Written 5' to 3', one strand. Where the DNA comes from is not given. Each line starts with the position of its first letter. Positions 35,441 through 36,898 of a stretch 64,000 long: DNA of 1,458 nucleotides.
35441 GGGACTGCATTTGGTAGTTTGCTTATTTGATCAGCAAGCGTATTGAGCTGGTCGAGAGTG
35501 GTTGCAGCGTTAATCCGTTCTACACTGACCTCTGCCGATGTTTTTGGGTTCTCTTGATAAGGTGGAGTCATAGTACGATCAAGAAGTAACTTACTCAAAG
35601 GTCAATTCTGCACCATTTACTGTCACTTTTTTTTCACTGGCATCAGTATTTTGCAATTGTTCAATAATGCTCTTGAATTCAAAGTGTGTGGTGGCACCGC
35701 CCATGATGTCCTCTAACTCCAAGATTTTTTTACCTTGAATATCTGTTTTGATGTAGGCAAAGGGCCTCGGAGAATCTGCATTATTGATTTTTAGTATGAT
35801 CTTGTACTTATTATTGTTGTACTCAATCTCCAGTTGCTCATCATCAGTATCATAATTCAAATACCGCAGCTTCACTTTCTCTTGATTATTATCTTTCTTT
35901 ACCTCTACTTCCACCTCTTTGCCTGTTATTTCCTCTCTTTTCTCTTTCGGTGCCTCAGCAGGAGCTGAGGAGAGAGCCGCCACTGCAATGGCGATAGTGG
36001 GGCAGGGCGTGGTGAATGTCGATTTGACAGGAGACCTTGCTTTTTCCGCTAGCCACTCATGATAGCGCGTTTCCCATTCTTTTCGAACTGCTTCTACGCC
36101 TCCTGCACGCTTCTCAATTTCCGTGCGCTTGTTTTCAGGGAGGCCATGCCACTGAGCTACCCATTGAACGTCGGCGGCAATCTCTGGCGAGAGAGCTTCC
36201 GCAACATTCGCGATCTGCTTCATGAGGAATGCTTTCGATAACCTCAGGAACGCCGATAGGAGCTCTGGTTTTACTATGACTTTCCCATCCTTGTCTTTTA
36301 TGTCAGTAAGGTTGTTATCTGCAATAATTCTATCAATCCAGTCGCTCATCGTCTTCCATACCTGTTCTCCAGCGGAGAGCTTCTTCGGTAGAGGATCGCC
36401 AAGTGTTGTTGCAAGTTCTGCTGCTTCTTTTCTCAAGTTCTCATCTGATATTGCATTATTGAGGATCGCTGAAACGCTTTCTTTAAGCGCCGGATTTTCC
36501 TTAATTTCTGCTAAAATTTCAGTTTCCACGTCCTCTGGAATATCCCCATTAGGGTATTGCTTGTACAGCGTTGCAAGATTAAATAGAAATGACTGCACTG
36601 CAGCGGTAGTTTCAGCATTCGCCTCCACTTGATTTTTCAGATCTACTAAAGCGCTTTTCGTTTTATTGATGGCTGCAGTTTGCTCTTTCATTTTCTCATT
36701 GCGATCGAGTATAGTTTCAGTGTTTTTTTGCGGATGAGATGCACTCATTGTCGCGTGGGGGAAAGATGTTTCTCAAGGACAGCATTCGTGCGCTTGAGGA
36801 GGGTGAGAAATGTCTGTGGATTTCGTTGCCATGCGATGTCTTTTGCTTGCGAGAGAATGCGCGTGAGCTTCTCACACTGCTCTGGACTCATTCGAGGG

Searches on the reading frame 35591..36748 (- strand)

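Call 54: search_protein_families(library=pfam, proteins=[window:35591-36748:-], max_evalue=0.00001)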
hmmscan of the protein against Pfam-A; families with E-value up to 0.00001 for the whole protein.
window:35591-36748:- (385 aa): 0 families

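Call 56: search_protein_families(library=pfam, proteins=[window:35591-36748:-], max_evalue=0.1)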
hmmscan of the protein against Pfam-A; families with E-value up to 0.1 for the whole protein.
window:35591-36748:- (385 aa): 2 families
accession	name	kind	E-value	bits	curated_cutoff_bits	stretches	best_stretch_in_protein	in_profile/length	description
PF07267.16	Nucleo_P87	-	0.011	15.1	25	1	12-159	87-227/650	Nucleopolyhedrovirus capsid protein P87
PF22092.2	T26-6p_Ig-like_dom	-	0.077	13.6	27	0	263-357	32-122/137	T26-6p, immunoglobulin-like domain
